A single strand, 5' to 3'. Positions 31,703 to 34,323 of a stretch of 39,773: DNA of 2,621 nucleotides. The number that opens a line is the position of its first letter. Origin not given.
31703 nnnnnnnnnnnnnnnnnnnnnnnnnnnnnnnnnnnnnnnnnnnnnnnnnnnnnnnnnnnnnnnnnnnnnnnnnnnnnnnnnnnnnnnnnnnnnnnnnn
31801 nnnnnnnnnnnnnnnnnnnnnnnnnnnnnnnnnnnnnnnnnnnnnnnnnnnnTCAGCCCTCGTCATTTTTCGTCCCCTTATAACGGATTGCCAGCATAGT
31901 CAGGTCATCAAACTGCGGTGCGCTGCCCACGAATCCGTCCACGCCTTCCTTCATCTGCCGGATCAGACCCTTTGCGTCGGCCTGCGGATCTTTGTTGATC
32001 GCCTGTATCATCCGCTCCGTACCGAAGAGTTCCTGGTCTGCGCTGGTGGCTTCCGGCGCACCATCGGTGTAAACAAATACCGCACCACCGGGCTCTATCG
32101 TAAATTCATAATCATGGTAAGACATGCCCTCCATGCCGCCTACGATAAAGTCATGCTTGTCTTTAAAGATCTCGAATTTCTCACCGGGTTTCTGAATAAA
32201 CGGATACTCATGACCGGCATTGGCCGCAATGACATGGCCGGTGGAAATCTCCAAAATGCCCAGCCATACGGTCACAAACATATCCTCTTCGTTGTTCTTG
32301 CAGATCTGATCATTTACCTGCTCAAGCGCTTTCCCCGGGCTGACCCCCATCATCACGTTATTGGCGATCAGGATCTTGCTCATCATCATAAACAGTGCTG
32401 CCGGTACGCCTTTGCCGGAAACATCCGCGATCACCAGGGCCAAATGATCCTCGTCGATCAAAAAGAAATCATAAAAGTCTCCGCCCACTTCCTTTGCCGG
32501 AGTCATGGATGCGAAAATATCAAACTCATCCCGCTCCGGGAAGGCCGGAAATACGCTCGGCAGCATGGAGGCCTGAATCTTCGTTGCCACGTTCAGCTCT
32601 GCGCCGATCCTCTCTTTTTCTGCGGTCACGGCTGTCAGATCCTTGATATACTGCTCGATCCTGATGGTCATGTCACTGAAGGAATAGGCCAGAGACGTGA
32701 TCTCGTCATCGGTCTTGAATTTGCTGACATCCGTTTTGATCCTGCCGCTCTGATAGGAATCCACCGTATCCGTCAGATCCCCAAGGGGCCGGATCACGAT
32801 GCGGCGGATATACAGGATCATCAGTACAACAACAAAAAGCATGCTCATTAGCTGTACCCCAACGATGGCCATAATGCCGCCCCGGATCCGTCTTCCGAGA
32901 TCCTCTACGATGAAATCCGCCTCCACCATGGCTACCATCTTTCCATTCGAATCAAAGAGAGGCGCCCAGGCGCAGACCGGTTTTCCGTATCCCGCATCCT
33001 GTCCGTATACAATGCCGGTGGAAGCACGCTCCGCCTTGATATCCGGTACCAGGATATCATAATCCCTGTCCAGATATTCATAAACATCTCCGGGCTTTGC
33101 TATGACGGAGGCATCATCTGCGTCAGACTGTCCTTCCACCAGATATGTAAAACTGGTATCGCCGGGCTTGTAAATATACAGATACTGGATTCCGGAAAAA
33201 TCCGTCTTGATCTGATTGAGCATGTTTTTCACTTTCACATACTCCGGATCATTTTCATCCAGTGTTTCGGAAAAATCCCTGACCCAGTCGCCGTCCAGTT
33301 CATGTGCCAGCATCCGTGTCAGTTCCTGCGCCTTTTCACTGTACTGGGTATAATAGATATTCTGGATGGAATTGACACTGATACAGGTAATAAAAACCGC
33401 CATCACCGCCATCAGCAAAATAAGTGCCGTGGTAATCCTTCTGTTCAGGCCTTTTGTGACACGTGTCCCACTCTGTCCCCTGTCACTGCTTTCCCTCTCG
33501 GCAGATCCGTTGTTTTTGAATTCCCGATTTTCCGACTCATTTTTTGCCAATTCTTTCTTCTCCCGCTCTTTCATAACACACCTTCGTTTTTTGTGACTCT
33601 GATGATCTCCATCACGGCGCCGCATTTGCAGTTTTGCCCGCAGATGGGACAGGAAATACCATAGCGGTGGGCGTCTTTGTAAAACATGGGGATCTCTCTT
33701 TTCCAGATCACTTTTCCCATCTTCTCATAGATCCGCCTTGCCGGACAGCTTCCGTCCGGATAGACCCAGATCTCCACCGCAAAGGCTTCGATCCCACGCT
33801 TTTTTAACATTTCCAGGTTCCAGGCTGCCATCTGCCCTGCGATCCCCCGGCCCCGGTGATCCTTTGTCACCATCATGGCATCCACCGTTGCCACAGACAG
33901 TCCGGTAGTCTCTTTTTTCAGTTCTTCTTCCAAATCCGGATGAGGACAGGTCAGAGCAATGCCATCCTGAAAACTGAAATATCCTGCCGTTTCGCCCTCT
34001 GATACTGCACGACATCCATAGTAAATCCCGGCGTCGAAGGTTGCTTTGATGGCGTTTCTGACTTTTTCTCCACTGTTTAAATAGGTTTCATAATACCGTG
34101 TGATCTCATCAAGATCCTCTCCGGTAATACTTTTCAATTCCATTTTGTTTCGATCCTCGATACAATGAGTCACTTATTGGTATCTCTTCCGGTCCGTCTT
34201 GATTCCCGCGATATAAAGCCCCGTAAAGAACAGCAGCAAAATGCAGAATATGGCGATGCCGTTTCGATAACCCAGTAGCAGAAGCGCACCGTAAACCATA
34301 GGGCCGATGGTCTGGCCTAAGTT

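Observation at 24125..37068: Compact seven-gene membrane signalling cluster with no DNA-binding output: candidate undescribed sensory system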

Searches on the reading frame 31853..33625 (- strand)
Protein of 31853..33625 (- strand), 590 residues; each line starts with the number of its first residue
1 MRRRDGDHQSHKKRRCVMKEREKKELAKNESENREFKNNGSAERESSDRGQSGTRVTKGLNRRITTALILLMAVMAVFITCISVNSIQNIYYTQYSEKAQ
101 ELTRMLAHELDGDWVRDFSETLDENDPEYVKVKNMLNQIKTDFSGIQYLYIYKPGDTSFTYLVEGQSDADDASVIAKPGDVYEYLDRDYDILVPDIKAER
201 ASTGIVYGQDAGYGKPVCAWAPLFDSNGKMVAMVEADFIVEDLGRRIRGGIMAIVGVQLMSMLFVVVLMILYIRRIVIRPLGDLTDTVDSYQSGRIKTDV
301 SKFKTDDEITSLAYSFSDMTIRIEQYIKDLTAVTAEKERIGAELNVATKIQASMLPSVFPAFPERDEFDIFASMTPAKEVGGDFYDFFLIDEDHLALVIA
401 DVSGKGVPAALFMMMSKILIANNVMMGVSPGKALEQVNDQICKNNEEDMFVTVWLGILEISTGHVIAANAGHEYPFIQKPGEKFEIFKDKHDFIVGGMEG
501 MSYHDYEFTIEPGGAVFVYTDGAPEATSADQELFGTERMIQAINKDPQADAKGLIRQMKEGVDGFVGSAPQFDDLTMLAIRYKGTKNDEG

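Call 4: search_protein_families(library=pfam, proteins=[window:31853-33625:-], max_evalue=0.01)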
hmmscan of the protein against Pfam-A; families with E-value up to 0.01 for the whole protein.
window:31853-33625:- (590 aa): 2 families
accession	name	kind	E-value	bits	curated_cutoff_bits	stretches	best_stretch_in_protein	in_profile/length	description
PF07228.17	SpoIIE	-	2.7e-44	151.9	25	1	391-582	1-191/192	Stage II sporulation protein E (SpoIIE)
PF00672.30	HAMP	-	4.2e-05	24.2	25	1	273-324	2-52/53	HAMP domain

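Call 6: search_protein_families(library=ncbifam, proteins=[window:31853-33625:-], max_evalue=0.01)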
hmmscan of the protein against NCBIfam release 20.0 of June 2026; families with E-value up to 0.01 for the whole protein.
window:31853-33625:- (590 aa): 13 families
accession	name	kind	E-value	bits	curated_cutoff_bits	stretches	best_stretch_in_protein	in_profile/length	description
NF038263.1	prot_phos_SiaA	equivalog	3.4e-21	75.5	700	1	257-582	313-657/658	biofilm regulation protein phosphatase SiaA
NF045505.1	RR_RssB_Pseudo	equivalog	2.4e-10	40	700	1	342-526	154-341/394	two-component system response regulator RssB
NF033092.0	HK_WalK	equivalog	6.1e-09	35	725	1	61-328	6-251/594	cell wall metabolism sensor histidine kinase WalK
NF008184.0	PRK10935.1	equivalog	2e-07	30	553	1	252-338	151-237/565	nitrate/nitrite two-component system sensor histidine kinase NarQ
TIGR02865.1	spore_II_E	equivalog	7.7e-07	27.6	490.8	1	378-578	564-759/764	stage II sporulation protein E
NF038389.1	ArsS_fam_HK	equivalog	6e-06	26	250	1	261-325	136-201/403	ArsS family sensor histidine kinase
NF040691.1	MtrAB_MtrB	equivalog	6.7e-06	25.4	450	1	251-333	189-267/507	MtrAB system histidine kinase MtrB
NF058645.1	MCPCtpMPsAe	equivalog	1.2e-05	24.3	900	1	240-340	193-293/558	methyl-accepting chemotaxis protein CtpM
TIGR01386.1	cztS_silS_copS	subfamily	0.00012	21.2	292.55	1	185-330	118-241/457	heavy metal sensor histidine kinase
TIGR03785.1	marine_sort_HK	equivalog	0.00017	20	612.2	1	252-332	406-487/703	proteobacterial dedicated sortase system histidine kinase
NF053592.1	HK_near_YfiR_like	equivalog_domain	0.00069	19.2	194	1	243-324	142-222/223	sensor histidine kinase, YfiR-like protein-associated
NF045911.1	TCSHisKinNblS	equivalog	0.0034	15.8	1000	1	260-340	188-268/621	two-component system sensor histidine kinase NblS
NF045900.1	HisKinCpxALeg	equivalog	0.0049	15.7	800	1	256-329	155-230/451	two-component system sensor histidine kinase CpxA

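Call 29: search_solved_structures(query=window:31853-33574:-, max_evalue=0.01)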
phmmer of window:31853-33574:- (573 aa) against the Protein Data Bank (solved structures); distinct sequences matched with E-value up to 0.01: 4.
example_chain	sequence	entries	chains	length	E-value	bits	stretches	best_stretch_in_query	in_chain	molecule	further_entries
6k4e_A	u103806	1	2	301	2.7e-10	42.6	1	306-565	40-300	Putative serine phosphatase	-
3es2_A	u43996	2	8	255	2.1e-08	36.4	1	326-509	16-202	Probable two-component response regulator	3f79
3eq2_A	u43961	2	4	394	3.4e-08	35.7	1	322-509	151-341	Probable two-component response regulator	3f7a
3ke6_A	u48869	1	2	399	2e-07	33.1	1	354-512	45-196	Protein Rv1364c/MT1410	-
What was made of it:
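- Closest known: RsbU–RsbV–RsbW and SpoIIE–SpoIIAA–SpoIIAB partner switching. Same: HAMP-linked membrane input as in SiaA, which is the best PDB match (6k4e, call 29).
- The closest solved PP2Cs are partner-switching phosphatases (call 29).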

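Call 60: search_protein_families(library=padloc, proteins=[window:31853-33574:-], max_evalue=0.001)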
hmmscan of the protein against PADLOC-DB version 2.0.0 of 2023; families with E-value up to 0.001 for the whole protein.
window:31853-33574:- (573 aa): 0 families

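Call 63: find_homologous_proteins(query=window:31853-33574:-, max_evalue=1e-10)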
Query window:31853-33574:- (573 aa): 8000 proteins with E <= 1e-10 among 8000 candidates; the best 120 are listed.
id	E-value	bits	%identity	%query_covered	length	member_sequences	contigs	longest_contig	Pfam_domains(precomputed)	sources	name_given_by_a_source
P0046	0.0e+0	1283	100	100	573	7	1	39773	PF07228.18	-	-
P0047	6.2e-203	693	57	93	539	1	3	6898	PF00672.31,PF07228.18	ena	-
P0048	2.0e-200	685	58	92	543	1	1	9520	PF00672.31,PF07228.18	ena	-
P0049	5.5e-197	674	54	100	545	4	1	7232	PF00672.31,PF07228.18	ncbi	-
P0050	1.8e-193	662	54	93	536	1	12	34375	PF07228.18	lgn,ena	-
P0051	4.3e-190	651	54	93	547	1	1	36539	PF07228.18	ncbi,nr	ncbi:MAG: SpoIIE family protein phosphatase [Lachnospiraceae bacterium]|nr:SpoIIE family protein pho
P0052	5.8e-190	651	55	92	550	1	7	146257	PF07228.18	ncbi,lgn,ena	-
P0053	3.5e-189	648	55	92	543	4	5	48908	PF07228.18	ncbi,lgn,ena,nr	ncbi:MAG: SpoIIE family protein phosphatase [Lachnospiraceae bacterium]|nr:SpoIIE family protein pho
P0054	3.7e-189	648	53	93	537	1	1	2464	PF00672.31,PF07228.18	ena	-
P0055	5.4e-189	647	53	92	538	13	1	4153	PF07228.18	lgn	-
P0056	2.8e-187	642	53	92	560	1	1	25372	PF07228.18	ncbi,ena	-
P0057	3.1e-187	641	51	97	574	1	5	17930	PF07228.18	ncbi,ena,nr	ncbi:MAG: PP2C family protein-serine/threonine phosphatase [Lachnospiraceae bacterium]|nr:PP2C famil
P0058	1.5e-184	633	54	92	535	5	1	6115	PF07228.18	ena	-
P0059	5.9e-184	631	52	92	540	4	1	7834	PF07228.18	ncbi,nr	ncbi:MAG: PP2C family protein-serine/threonine phosphatase [Lachnospiraceae bacterium]|nr:PP2C famil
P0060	2.1e-183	629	54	92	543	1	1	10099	PF07228.18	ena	-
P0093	6.5e-163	561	48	92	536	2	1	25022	PF07228.18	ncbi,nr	ncbi:MAG: SpoIIE family protein phosphatase [Oscillospiraceae bacterium]|nr:SpoIIE family protein ph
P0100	1.4e-161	557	47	92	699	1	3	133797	PF13581.13,PF07228.18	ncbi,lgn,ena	-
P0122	1.3e-152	527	45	92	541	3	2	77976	PF07228.18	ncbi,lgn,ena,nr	ncbi:MAG: PP2C family protein-serine/threonine phosphatase [Blautia sp.]|nr:PP2C family protein-seri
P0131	5.0e-150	519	48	91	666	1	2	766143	PF00672.31,PF13581.13,PF07228.18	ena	-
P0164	2.3e-138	480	44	91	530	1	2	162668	PF07228.18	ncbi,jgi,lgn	-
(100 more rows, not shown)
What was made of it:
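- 33 of the 120 best PP2C homologues carry a fused HATPase_c_2 domain (call 63).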

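Call 64: find_encoding_contigs(protein=P0131, flank=8000, max_places=1)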
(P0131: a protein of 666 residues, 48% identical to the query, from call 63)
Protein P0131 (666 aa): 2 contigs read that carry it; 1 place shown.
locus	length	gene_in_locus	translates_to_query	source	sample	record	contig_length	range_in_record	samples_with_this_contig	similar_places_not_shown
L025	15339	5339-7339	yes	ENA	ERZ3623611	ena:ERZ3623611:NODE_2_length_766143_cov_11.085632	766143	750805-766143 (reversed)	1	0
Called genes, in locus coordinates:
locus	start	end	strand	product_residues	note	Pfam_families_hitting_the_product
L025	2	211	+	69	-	?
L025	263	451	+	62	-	-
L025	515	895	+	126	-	-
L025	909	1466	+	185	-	-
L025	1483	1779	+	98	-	PF01740:STAS, PF13466:STAS_2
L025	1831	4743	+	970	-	PF07690:MFS_1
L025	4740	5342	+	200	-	PF00583:Acetyltransf_1 (weak)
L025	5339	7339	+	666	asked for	PF00672:HAMP (faint), PF07228:SpoIIE, PF13581:HATPase_c_2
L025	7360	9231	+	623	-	PF08439:Peptidase_M3_N (weak), PF01432:Peptidase_M3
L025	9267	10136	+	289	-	-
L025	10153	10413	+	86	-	-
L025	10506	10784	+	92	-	-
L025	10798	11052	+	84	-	-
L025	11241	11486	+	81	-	-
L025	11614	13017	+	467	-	PF04055:Radical_SAM, PF13353:Fer4_12 (faint)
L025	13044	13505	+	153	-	PF12098:DUF3574 (weak)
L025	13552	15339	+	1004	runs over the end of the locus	PF00497:SBP_bac_3, PF10613:Lig_chan-Glu_bd (weak), PF00528:BPD_transp_1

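Call 65: find_encoding_contigs(protein=P0122, flank=8000, max_places=1)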
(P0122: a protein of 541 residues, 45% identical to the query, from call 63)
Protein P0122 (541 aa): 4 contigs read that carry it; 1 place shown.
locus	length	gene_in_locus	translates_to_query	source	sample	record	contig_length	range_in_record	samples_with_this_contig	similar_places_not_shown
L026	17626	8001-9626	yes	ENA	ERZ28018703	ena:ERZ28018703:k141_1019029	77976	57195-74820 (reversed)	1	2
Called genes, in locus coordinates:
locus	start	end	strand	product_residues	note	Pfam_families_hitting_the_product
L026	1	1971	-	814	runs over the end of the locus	PF01915:Glyco_hydro_3_C, PF14310:Fn3-like, PF00933:Glyco_hydro_3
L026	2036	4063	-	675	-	PF05378:Hydant_A_N, PF13941:MutL (faint), PF01968:Hydantoinase_A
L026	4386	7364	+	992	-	PF07690:MFS_1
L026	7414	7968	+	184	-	PF00583:Acetyltransf_1, PF13508:Acetyltransf_7 (weak), PF14542:Acetyltransf_CG (faint)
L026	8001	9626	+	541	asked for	PF07228:SpoIIE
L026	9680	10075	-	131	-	-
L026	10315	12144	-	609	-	-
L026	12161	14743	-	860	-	PF04464:Glyphos_transf, PF20706:GT4-conflict (weak), PF00534:Glycos_transf_1, PF13692:Glyco_trans_1_4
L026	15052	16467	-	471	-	PF00089:Trypsin, PF13365:Trypsin_2, PF13180:PDZ_2, PF17820:PDZ_6 (weak)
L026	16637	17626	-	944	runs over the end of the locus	PF09586:YfhO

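Call 66: find_encoding_contigs(protein=P0100, flank=8000, max_places=1)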
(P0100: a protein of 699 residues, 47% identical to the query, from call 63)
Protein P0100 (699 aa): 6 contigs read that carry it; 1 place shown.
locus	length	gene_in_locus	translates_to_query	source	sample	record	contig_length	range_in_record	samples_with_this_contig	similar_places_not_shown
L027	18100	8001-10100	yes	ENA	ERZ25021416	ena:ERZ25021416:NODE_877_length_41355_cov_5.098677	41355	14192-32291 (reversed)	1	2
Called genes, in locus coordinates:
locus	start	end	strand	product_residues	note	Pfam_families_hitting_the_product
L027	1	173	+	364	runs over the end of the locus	-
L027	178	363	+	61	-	-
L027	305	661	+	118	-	-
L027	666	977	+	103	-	-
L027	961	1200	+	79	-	-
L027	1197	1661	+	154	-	-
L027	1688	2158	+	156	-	-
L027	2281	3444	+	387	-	PF02615:Ldh_2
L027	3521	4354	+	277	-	PF00149:Metallophos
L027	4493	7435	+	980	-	PF07690:MFS_1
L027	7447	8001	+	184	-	PF00583:Acetyltransf_1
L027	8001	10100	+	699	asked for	PF07228:SpoIIE, PF13581:HATPase_c_2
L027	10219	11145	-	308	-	PF01544:CorA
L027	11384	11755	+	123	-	PF00392:GntR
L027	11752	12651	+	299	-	PF00005:ABC_tran, PF13304:AAA_21 (faint)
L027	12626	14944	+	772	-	-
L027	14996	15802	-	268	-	-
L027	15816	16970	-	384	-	-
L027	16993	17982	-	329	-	PF00149:Metallophos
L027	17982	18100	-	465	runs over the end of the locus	PF00150:Cellulase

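Call 72: find_encoding_contigs(protein=P0093, flank=8000, max_places=1)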
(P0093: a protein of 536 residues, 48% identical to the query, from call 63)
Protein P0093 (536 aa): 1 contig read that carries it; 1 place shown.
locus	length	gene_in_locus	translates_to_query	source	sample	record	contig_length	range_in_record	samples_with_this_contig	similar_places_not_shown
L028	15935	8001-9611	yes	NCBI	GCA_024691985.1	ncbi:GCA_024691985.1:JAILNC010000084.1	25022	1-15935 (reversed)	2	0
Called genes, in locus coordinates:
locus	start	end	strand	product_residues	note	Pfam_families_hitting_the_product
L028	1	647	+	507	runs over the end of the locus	-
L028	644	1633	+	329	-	PF01790:LGT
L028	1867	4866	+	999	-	PF00501:AMP-binding, PF00668:Condensation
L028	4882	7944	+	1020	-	PF07690:MFS_1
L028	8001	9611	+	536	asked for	PF07228:SpoIIE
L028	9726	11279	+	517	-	PF01740:STAS, PF13466:STAS_2, PF01636:APH, PF13581:HATPase_c_2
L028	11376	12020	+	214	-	-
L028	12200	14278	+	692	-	PF00724:Oxidored_FMN, PF00890:FAD_binding_2 (weak), PF01266:DAO (weak), PF03486:HI0933_like (weak), PF07992:Pyr_redox_2, PF13450:NAD_binding_8, PF01593:Amino_oxidase (weak), PF00070:Pyr_redox, +8 more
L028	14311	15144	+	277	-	PF00106:adh_short, PF13561:adh_short_C2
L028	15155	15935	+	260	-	?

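Call 73: find_encoding_contigs(protein=P0164, flank=8000, max_places=1)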
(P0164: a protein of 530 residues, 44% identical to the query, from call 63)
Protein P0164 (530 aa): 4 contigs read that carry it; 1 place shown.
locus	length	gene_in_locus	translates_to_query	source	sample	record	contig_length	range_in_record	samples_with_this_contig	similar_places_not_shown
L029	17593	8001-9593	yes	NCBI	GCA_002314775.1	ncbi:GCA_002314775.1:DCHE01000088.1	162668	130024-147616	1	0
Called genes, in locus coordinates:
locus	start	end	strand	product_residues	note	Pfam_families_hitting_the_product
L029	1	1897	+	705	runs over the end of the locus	-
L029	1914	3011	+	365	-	PF09684:Tail_P2_I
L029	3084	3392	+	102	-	PF01740:STAS, PF13466:STAS_2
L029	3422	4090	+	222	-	PF00005:ABC_tran, PF13304:AAA_21 (weak)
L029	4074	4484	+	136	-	PF13581:HATPase_c_2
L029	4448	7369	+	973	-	PF07690:MFS_1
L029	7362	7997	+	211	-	-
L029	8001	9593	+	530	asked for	PF07228:SpoIIE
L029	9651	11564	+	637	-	-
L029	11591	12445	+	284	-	PF00583:Acetyltransf_1, PF13508:Acetyltransf_7 (weak)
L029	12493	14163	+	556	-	-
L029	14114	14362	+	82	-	-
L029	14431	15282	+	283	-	PF00583:Acetyltransf_1, PF13508:Acetyltransf_7 (weak)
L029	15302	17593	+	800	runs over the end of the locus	PF07728:AAA_5 (faint), PF00004:AAA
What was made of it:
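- Explicit layouts are seen in L025, L027, L028 and L029 (calls 64, 66, 72, 73).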

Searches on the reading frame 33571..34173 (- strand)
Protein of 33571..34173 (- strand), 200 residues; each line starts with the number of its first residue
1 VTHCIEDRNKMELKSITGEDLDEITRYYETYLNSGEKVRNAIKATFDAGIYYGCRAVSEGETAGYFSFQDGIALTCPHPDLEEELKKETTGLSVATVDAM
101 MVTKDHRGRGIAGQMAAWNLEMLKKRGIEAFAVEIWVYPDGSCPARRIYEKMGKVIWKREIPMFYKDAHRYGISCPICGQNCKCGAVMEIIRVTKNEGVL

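Call 4: search_protein_families(library=pfam, proteins=[window:33571-34173:-], max_evalue=0.01)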
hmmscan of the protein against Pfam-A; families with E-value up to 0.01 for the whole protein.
window:33571-34173:- (200 aa): 4 families
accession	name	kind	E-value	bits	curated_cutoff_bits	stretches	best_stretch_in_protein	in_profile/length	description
PF00583.31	Acetyltransf_1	-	6.5e-07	30.1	20.7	1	47-153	31-115/116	Acetyltransferase (GNAT) family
PF13508.13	Acetyltransf_7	-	2.6e-05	25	27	1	90-153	28-81/84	Acetyltransferase (GNAT) domain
PF08445.16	FR47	-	0.0001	22.7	22.1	1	93-153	20-76/86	FR47-like protein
PF13527.13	Acetyltransf_9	-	0.00044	20.7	25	1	92-130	70-108/127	Acetyltransferase (GNAT) domain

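Call 6: search_protein_families(library=ncbifam, proteins=[window:33571-34173:-], max_evalue=0.01)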
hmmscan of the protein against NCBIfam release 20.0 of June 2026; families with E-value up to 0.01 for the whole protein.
window:33571-34173:- (200 aa): 0 families

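Call 28: search_solved_structures(query=window:33571-34143:-, max_evalue=1)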
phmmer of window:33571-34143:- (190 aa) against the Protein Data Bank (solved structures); distinct sequences matched with E-value up to 1: 14.
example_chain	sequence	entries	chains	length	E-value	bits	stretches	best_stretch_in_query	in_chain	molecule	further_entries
7l1k_A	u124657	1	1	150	0.00068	22.6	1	88-161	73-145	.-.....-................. 30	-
3jvn_A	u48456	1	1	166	0.0022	20.9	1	82-142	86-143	Acetyltransferase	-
1z4e_A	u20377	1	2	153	0.06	16.2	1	84-143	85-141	transcriptional regulator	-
7q3a_A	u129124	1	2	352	0.18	14.7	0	70-153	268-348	Putative acetyltransferase, GNAT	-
7n1l_A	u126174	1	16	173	0.18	14.6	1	75-141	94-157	GCN5-related N-acetyltransferase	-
1yx0_A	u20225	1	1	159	0.18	14.6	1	87-143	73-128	hypothetical protein ysnE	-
6vr2_A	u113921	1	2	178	0.61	12.9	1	73-151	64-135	Aminoglycoside 2'-N-acetyltransferase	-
6vou_A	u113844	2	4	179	0.62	12.9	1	73-151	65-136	Aminoglycoside 2'-N-acetyltransferase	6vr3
2e7i_A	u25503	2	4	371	0.63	12.9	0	79-162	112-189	Sep-tRNA:Cys-tRNA synthase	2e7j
6vta_A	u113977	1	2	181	0.64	12.9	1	73-151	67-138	Aminoglycoside 2'-N-acetyltransferase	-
7jzs_A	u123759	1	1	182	0.64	12.8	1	73-151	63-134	Aminoglycoside 2'-N-acetyltransferase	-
5us1_A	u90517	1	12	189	0.7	12.7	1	73-151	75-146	Aminoglycoside 2'-N-acetyltransferase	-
4nxy_A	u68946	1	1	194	0.91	12.4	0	89-126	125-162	Acyl-CoA synthetase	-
4u5y_A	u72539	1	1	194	0.91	12.4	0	89-126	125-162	Acyl-CoA synthetase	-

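Call 60: search_protein_families(library=padloc, proteins=[window:33571-34143:-], max_evalue=0.001)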
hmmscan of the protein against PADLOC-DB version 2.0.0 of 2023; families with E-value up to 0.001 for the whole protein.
window:33571-34143:- (190 aa): 0 families
